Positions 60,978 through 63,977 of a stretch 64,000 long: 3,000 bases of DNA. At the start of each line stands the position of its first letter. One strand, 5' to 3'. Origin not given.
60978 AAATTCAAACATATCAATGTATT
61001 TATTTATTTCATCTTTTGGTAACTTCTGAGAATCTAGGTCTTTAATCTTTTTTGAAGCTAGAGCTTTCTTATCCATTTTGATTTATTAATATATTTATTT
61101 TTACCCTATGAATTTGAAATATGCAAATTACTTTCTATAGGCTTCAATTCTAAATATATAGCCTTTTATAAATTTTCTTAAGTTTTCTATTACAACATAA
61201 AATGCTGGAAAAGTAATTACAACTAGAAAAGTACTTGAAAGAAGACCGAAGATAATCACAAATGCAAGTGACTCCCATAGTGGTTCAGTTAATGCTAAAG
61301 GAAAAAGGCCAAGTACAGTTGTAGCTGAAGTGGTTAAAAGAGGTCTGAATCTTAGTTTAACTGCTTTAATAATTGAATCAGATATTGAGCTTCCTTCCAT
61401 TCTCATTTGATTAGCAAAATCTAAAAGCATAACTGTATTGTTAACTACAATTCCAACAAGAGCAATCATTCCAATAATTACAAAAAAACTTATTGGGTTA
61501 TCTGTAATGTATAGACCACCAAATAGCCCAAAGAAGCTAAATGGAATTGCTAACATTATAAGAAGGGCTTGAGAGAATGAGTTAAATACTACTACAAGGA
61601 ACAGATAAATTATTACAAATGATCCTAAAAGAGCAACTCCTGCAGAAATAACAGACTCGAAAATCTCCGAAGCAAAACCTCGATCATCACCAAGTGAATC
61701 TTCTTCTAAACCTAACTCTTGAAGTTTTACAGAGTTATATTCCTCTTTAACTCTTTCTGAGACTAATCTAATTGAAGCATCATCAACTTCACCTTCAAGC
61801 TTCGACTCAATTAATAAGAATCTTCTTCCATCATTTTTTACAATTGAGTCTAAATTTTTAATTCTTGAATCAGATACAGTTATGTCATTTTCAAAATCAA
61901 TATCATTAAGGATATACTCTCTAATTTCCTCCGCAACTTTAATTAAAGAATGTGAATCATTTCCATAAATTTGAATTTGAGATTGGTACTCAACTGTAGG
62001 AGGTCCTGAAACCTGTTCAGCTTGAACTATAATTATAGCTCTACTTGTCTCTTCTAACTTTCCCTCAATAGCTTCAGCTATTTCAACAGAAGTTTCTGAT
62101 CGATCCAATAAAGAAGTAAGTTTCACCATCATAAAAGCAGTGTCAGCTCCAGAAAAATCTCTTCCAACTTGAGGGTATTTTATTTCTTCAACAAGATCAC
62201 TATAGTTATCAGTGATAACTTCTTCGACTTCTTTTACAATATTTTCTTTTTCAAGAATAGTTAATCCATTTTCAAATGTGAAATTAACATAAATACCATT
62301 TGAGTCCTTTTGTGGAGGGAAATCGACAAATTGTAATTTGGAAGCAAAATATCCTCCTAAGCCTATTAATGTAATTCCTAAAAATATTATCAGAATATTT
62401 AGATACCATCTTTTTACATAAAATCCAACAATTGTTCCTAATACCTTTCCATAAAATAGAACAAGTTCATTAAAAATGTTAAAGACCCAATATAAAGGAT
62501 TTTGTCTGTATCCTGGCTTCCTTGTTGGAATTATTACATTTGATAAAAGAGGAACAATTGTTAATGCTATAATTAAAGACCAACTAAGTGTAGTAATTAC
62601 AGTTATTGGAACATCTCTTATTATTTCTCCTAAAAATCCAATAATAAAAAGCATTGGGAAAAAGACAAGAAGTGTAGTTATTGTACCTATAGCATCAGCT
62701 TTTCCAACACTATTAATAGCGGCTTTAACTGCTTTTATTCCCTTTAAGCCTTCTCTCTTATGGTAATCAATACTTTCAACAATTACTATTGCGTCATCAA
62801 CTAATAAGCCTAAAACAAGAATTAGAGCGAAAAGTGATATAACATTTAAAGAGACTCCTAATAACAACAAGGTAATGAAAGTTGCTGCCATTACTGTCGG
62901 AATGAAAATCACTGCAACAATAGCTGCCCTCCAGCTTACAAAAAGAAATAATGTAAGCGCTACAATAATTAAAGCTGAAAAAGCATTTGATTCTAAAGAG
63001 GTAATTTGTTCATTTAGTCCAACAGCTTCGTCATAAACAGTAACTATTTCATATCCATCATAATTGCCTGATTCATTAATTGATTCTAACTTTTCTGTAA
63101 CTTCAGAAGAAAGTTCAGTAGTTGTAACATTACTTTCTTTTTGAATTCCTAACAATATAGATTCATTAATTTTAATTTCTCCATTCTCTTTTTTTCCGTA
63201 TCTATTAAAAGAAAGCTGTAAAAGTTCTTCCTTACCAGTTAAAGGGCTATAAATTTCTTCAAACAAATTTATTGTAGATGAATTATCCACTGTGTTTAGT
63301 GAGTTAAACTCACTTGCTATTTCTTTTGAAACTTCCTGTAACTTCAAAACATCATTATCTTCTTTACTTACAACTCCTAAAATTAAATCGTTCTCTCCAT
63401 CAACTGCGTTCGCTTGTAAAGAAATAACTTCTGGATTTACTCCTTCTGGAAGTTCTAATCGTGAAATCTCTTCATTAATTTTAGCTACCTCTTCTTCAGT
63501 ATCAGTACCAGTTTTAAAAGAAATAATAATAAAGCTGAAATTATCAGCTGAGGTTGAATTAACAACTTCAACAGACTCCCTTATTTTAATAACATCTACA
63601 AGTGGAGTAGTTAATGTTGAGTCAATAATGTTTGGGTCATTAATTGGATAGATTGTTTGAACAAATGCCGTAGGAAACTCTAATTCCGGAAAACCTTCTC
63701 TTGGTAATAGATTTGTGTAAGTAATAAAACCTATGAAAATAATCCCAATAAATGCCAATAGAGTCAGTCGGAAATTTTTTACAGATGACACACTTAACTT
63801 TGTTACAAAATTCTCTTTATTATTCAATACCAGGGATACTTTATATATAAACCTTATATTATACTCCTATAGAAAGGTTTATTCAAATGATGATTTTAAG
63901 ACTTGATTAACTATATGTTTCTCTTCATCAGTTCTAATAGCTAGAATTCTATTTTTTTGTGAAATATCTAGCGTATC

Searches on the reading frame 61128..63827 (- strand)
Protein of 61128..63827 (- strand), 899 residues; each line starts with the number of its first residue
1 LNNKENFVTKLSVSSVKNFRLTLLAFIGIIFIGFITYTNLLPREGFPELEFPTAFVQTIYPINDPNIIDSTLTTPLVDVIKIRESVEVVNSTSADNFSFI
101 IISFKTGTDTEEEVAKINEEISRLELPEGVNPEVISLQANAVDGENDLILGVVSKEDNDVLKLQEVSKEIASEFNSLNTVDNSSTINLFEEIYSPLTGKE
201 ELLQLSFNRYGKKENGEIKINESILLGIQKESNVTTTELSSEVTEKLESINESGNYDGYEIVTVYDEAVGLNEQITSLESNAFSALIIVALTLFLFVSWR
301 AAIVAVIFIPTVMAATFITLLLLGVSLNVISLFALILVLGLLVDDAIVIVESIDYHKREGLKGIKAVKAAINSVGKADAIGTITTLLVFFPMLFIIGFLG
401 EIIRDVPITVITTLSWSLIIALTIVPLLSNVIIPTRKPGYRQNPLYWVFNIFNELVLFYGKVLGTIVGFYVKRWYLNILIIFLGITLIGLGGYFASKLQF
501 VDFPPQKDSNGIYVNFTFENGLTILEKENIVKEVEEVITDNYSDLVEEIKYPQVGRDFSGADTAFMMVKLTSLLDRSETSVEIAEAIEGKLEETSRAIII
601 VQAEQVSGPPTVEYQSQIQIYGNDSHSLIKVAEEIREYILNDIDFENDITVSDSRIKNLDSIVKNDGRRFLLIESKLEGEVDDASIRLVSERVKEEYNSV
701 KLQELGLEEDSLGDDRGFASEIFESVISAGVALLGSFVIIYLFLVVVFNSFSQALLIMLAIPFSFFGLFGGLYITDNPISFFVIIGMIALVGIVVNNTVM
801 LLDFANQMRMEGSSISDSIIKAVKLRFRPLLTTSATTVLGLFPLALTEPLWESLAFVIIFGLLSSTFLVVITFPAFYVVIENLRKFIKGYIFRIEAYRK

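Call 38: search_protein_families(library=pfam, max_evalue=0.00001, proteins=[window:61128-63827:-])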
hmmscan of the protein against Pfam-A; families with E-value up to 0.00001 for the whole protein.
window:61128-63827:- (899 aa): 2 families
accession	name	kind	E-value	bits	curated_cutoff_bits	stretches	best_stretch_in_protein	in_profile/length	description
PF00873.25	ACR_tran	-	1e-103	348.3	28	3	216-639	272-696/1021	AcrB/AcrD/AcrF family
PF02355.23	SecD_SecF_C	-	1.9e-06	27.9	20.5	0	728-867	32-173/189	Protein export membrane protein SecD/SecF, C-terminal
